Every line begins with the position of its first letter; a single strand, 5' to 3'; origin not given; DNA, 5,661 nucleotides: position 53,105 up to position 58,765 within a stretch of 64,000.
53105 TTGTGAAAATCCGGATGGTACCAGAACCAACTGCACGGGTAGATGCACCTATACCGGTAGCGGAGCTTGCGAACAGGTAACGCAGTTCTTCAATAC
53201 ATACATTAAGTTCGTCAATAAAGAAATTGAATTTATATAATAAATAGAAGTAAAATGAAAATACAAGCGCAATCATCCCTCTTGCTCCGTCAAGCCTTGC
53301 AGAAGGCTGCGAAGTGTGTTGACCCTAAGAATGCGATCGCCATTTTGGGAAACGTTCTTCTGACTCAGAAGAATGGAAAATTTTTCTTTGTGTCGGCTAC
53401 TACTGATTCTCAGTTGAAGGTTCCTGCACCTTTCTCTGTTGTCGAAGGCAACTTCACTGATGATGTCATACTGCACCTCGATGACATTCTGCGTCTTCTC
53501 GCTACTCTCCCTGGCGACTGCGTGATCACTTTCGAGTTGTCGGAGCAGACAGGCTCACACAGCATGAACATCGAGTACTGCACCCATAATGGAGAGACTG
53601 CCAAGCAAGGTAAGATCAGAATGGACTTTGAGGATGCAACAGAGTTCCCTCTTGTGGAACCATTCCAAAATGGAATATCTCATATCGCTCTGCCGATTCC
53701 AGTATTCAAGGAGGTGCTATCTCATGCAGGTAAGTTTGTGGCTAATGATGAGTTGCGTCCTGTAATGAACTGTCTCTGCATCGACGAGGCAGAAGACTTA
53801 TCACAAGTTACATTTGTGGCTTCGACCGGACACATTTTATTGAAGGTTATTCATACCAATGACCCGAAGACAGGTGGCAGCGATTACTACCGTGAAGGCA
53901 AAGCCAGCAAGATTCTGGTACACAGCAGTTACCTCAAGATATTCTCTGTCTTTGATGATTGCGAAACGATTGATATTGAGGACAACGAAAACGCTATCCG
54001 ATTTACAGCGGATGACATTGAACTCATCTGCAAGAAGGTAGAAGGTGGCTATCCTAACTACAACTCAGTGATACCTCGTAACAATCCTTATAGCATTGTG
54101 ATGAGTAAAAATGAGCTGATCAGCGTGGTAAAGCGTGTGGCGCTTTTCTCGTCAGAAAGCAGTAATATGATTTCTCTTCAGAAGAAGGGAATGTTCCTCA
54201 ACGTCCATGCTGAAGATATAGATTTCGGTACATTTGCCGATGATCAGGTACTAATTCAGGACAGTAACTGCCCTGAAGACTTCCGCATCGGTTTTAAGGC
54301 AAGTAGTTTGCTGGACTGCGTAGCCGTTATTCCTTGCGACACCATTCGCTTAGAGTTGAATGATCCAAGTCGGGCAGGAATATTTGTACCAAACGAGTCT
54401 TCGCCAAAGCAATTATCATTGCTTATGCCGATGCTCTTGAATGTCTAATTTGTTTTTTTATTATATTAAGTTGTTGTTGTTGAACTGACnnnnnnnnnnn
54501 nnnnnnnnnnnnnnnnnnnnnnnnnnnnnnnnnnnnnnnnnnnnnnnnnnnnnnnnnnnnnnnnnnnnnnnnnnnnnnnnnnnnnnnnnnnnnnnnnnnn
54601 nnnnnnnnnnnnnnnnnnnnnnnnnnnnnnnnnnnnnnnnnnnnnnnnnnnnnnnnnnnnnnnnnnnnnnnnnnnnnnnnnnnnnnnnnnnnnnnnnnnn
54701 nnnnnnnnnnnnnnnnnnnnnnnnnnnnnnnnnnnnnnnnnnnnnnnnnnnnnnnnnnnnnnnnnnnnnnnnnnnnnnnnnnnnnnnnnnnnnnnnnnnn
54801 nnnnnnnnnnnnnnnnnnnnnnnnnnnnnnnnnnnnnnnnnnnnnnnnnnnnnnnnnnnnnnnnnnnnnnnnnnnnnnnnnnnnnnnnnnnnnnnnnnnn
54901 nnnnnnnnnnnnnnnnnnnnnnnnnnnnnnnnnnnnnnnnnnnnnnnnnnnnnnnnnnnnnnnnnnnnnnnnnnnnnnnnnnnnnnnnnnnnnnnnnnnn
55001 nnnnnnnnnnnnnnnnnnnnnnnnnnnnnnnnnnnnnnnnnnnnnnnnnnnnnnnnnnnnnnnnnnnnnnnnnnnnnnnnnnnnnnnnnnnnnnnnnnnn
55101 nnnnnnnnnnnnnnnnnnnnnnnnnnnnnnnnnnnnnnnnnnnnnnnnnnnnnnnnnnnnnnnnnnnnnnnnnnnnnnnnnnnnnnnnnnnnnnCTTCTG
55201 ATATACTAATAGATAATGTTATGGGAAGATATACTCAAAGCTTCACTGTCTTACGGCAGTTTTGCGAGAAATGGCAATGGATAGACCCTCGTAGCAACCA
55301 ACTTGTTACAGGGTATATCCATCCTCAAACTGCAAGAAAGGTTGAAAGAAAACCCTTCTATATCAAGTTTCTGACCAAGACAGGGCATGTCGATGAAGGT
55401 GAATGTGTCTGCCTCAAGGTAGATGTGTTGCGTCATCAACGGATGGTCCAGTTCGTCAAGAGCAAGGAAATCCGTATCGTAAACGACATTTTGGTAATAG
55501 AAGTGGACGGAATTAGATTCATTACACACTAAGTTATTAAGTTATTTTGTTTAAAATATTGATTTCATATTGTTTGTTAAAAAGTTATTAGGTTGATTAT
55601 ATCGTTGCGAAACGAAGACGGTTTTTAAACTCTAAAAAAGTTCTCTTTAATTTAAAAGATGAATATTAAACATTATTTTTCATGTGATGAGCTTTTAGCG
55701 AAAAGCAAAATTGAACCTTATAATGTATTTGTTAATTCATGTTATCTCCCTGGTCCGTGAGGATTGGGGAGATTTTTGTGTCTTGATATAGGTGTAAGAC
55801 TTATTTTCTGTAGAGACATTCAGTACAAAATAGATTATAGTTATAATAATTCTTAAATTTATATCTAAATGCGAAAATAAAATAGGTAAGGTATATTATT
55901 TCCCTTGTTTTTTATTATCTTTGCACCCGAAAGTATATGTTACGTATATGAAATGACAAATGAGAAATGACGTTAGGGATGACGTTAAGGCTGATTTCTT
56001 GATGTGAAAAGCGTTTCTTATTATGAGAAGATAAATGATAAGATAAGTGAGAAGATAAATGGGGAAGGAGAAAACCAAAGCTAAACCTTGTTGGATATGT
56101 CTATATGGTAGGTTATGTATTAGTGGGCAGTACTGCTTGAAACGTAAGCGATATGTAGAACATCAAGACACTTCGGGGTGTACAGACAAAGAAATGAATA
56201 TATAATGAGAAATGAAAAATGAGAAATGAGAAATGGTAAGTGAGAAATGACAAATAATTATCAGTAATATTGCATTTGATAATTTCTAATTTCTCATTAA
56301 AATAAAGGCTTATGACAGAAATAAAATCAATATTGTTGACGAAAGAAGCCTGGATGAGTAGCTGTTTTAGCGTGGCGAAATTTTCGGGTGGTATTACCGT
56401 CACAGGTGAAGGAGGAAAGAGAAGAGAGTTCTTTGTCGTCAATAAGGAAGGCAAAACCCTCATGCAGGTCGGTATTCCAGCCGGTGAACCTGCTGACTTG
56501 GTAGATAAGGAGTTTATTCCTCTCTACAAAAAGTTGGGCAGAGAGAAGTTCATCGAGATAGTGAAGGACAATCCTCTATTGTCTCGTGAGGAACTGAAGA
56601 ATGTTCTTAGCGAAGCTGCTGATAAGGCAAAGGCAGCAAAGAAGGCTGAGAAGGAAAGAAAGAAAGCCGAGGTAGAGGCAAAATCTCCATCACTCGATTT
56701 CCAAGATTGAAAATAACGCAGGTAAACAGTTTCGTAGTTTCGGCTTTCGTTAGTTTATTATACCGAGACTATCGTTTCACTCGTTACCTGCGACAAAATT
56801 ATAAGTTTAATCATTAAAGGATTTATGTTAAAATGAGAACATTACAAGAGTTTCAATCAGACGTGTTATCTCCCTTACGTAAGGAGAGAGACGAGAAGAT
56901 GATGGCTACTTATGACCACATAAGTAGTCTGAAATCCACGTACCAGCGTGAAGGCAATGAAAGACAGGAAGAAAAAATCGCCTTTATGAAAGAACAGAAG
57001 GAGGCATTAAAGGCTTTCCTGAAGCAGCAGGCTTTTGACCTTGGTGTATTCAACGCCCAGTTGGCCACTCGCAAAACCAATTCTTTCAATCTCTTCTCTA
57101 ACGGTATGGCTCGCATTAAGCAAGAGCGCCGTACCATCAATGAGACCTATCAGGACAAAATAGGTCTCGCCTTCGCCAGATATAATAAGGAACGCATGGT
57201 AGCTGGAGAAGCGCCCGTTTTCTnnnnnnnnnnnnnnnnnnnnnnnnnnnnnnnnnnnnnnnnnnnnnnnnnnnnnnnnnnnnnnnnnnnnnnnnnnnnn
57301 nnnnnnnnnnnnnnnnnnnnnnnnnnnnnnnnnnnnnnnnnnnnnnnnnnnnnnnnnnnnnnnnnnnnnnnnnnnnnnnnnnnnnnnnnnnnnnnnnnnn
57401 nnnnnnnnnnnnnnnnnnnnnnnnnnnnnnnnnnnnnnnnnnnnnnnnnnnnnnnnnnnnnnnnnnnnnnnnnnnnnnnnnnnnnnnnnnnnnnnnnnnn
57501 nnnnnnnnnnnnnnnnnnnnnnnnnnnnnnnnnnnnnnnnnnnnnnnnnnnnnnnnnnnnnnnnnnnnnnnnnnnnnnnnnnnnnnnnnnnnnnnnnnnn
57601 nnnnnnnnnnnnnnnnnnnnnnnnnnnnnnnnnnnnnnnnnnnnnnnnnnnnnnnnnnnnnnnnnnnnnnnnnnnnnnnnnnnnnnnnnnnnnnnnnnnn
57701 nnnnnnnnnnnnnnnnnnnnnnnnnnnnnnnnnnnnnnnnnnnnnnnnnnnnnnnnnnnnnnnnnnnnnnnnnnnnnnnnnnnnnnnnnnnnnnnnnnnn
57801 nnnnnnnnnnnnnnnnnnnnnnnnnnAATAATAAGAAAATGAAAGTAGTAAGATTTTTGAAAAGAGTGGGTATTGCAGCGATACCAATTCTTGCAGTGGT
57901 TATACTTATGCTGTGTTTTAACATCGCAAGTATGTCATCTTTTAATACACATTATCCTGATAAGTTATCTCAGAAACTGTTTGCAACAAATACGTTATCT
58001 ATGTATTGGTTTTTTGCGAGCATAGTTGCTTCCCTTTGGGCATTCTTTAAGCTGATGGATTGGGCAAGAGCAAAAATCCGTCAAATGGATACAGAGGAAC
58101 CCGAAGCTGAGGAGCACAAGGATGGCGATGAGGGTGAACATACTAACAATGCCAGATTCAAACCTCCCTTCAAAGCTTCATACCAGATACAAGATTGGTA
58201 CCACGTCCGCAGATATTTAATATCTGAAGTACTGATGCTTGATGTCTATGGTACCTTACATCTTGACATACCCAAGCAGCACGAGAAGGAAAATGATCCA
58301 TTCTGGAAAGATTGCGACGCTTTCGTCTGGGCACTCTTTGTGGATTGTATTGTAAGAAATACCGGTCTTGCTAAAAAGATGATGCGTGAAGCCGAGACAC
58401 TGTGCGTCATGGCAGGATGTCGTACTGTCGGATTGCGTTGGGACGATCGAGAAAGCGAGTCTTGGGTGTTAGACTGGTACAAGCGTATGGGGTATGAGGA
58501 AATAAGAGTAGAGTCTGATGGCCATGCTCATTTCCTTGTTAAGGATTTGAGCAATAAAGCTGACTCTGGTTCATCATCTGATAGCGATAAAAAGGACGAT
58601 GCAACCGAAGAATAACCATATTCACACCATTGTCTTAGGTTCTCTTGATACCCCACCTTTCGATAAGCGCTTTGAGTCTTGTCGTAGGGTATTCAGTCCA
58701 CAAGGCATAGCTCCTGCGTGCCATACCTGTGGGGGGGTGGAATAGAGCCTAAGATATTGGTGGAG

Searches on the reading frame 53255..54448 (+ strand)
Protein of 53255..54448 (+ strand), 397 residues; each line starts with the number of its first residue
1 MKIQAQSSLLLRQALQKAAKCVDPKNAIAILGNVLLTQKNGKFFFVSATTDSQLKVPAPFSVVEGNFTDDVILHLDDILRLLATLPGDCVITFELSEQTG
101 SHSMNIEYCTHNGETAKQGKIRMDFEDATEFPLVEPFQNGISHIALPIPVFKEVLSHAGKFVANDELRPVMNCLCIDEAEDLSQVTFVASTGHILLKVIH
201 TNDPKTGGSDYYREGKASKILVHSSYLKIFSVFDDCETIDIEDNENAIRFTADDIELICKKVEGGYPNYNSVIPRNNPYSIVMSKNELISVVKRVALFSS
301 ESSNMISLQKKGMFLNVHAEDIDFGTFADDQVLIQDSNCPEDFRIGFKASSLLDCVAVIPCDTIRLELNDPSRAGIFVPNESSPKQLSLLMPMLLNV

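Call 10: search_protein_families(library=phrogs, proteins=[window:53255-54448:+])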
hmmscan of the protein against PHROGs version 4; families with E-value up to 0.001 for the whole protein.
window:53255-54448:+ (397 aa): 2 families
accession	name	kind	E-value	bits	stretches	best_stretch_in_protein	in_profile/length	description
phrog_947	-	DNA, RNA and nucleotide metabolism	2.6e-45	156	1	1-393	3-363/368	DNA polymerase processivity factor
phrog_3007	-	DNA, RNA and nucleotide metabolism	4.7e-06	27.5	1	154-303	9-151/190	RusA-like Holliday junction resolvase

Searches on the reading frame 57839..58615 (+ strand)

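Call 40: search_protein_families(library=pfam, proteins=[window:57839-58615:+], max_evalue=0.05)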
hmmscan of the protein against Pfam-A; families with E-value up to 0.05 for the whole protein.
window:57839-58615:+ (258 aa): 3 families
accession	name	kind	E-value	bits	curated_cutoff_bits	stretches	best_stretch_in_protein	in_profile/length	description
PF13508.13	Acetyltransf_7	-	0.00016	22.4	27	1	162-221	31-84/84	Acetyltransferase (GNAT) domain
PF00583.31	Acetyltransf_1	-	0.0015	19.2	20.7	1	157-219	56-116/116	Acetyltransferase (GNAT) family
PF13673.13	Acetyltransf_10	-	0.026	14.9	23.6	0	164-225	55-113/128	Acetyltransferase (GNAT) domain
